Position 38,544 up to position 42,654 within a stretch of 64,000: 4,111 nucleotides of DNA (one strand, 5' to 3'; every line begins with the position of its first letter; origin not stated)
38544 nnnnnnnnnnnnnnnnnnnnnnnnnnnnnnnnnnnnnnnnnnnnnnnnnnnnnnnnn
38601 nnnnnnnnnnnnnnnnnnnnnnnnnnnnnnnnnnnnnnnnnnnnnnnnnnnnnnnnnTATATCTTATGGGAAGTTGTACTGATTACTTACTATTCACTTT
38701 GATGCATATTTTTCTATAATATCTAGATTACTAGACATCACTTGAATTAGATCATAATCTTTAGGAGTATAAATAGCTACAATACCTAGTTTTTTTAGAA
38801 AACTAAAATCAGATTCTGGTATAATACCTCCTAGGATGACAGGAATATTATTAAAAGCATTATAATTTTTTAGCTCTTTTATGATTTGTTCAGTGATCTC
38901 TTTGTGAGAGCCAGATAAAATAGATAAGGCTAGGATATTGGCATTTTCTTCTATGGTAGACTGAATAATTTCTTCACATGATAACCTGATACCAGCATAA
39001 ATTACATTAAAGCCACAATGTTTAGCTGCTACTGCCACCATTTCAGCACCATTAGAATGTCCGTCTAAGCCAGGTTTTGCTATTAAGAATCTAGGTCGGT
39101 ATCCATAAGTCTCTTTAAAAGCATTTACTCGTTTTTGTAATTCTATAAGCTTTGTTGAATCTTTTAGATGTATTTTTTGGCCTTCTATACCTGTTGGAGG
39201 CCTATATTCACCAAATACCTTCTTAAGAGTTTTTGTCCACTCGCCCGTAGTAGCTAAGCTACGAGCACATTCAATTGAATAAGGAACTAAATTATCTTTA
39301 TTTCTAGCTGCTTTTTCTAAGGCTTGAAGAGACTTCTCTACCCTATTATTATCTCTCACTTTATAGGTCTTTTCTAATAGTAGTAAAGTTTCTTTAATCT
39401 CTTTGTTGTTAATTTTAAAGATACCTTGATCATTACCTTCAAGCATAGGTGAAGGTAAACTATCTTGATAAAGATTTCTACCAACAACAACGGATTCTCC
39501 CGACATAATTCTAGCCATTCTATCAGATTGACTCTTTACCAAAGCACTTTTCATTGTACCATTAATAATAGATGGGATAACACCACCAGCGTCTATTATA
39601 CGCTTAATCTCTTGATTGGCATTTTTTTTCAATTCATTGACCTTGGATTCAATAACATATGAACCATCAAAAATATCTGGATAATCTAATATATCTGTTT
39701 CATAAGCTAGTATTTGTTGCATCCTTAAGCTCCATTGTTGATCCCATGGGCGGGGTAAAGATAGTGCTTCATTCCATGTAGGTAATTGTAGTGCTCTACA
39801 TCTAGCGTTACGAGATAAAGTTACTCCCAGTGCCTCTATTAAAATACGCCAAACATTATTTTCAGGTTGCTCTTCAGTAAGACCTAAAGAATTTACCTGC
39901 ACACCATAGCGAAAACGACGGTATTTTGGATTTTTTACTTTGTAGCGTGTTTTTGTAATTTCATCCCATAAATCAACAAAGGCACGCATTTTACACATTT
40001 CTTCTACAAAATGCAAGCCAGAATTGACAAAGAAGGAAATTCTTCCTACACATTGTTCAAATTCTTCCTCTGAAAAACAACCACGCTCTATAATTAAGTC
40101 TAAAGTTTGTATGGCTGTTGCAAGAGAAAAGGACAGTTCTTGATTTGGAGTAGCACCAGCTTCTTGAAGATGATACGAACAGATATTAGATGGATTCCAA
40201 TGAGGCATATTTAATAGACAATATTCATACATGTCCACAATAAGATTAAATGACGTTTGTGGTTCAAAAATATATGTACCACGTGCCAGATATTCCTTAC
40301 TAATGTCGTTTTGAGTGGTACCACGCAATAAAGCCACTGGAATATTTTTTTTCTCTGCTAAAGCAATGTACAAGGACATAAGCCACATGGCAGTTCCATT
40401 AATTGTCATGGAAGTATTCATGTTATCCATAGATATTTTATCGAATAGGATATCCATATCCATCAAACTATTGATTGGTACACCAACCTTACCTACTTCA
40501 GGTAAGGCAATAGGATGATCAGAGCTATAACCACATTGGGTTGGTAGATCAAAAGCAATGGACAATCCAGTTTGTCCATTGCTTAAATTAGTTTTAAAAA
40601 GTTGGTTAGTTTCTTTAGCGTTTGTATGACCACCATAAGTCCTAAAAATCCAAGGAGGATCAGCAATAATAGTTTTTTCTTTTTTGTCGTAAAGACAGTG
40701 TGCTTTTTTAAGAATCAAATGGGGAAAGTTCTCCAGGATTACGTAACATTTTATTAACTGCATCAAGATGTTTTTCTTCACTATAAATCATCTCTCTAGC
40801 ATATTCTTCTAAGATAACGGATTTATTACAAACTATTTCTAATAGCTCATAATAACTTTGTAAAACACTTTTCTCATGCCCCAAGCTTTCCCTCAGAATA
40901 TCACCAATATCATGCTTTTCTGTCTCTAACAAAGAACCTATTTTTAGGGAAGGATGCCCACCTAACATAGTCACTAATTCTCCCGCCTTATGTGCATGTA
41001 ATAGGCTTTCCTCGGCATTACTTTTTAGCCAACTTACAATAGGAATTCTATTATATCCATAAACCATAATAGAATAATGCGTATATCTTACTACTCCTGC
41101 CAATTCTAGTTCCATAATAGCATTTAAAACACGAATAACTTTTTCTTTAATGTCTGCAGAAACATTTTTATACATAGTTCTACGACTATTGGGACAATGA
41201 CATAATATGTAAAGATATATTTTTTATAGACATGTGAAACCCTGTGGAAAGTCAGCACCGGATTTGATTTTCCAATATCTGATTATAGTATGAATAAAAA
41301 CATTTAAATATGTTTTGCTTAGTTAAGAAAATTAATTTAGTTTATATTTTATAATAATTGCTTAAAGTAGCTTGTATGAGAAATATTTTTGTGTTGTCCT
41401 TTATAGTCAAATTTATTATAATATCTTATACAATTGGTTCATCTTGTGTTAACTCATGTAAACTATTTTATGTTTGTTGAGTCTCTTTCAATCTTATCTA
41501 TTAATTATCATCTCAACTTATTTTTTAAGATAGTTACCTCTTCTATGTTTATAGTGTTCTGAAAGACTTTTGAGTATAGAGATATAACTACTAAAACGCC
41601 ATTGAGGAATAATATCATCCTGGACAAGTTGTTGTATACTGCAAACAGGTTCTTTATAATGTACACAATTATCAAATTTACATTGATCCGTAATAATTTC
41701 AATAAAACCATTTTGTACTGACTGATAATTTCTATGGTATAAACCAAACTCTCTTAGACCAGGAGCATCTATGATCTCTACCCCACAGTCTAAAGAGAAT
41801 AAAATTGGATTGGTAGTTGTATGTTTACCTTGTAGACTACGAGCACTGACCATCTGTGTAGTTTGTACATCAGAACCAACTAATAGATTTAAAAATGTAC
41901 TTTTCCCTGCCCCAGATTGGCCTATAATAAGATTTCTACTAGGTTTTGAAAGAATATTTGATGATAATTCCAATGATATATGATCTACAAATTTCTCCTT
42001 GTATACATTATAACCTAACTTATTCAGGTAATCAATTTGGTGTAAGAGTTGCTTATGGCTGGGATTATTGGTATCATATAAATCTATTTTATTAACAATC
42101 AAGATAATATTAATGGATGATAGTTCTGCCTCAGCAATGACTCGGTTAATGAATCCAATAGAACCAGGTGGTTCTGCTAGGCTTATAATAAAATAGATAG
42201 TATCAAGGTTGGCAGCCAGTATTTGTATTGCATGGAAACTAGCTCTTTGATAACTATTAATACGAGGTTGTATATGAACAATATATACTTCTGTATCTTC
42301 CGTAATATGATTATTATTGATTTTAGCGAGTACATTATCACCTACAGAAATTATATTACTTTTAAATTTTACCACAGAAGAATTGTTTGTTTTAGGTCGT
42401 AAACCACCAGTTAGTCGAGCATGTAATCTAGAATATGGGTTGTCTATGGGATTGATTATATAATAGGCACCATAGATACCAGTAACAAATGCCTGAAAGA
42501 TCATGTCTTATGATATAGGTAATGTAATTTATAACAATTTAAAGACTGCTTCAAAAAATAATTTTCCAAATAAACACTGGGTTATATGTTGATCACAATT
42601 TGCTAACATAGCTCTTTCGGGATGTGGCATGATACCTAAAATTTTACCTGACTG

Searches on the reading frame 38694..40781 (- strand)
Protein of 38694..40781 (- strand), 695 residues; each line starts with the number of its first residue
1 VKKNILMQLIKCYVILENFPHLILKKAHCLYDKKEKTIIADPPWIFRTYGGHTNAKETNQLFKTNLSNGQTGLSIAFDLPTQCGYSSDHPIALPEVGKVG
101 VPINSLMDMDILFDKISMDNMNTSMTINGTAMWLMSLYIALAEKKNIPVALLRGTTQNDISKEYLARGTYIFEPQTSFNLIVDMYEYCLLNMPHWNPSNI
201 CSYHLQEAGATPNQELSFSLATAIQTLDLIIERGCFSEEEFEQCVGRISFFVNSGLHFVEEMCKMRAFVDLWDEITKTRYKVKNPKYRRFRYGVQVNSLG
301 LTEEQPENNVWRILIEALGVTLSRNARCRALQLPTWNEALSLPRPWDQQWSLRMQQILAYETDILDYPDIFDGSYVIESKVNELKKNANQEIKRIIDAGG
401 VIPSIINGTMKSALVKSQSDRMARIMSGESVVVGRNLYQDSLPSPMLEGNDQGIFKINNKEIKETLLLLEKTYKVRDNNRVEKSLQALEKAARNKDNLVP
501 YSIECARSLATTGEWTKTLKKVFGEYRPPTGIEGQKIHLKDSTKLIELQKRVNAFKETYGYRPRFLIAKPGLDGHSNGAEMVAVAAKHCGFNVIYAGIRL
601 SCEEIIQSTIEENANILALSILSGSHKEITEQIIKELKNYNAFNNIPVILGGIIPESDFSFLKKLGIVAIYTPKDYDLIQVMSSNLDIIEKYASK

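Call 73: search_protein_families(library=pfam, proteins=[window:38694-40781:-], max_evalue=0.1)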
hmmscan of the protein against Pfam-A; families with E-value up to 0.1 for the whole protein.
window:38694-40781:- (695 aa): 2 families
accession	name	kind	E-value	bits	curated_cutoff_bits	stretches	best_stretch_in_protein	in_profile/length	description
PF01642.28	MM_CoA_mutase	-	1.1e-119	400.8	22.1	1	40-524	43-512/512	Methylmalonyl-CoA mutase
PF02310.24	B12-binding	-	5.2e-17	62.2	32.1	1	564-669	2-107/121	B12 binding domain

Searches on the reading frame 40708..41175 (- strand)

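Call 73: search_protein_families(library=pfam, proteins=[window:40708-41175:-], max_evalue=0.1)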
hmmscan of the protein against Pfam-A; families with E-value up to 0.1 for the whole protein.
window:40708-41175:- (155 aa): 3 families
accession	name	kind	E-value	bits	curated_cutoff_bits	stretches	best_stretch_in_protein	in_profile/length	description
PF00210.30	Ferritin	-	6.1e-18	65.6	24.5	1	16-146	3-138/142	Ferritin-like domain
PF12902.13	Ferritin-like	-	0.008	16.5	22.3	1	18-79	2-63/221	Ferritin-like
PF02915.23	Rubrerythrin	-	0.014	16.2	22.8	1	92-146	1-55/137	Rubrerythrin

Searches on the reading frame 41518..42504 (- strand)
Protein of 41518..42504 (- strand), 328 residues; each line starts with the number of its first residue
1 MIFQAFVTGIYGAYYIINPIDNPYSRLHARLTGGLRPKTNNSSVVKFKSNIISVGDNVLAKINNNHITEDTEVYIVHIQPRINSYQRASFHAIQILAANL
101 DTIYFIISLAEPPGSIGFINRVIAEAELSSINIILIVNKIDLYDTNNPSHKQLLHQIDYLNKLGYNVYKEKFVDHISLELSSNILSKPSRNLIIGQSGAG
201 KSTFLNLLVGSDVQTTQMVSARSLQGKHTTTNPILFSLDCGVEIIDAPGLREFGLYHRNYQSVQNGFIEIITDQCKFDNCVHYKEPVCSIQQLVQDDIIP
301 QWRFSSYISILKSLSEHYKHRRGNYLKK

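Call 73: search_protein_families(library=pfam, proteins=[window:41518-42504:-], max_evalue=0.1)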
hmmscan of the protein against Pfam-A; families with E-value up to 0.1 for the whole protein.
window:41518-42504:- (328 aa): 17 families
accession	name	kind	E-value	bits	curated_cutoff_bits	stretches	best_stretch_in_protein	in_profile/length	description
PF03193.22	RsgA_GTPase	-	7.1e-37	127.3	30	1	78-255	1-173/174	RsgA GTPase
PF01926.29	MMR_HSR1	-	1.7e-07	31.8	21.9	1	192-269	3-72/113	50S ribosome-binding GTPase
PF00350.29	Dynamin_N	-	0.00011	22.7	27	1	193-217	3-27/168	Dynamin family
PF00009.33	GTP_EFTU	-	0.00029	20.9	26.5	0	120-153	111-144/188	Elongation factor Tu GTP binding domain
PF00025.27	Arf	-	0.00039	20.4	22.3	0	186-217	12-43/174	ADP-ribosylation factor family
PF00005.33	ABC_tran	-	0.00059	20.9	25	1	190-217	13-40/137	ABC transporter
PF00735.24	Septin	-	0.0013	18.5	26.2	1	192-230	8-46/280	Septin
PF00071.28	Ras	-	0.0015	18.6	21.6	0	192-289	3-99/162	Ras family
PF13555.12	AAA_29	-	0.0018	18.4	27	1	191-211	25-49/61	P-loop containing region of AAA domain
PF08477.19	Roc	-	0.0029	18.3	27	1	192-280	3-95/119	Ras of Complex, Roc, domain of DAPkinase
PF04548.22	AIG1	-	0.0043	16.8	27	1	192-254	4-63/212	AIG1 family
PF13476.12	AAA_23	-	0.016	16.3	27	1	189-208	20-39/201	AAA domain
PF01580.24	FtsK_SpoIIIE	-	0.024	14.5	24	1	187-211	38-62/221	FtsK/SpoIIIE family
PF22831.2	CATSPERB_Ig-like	-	0.063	13.9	27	0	37-88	30-81/107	CATSPERB Ig-like domain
PF00503.26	G-alpha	-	0.064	12.8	48.8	0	187-207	20-40/333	G-protein alpha subunit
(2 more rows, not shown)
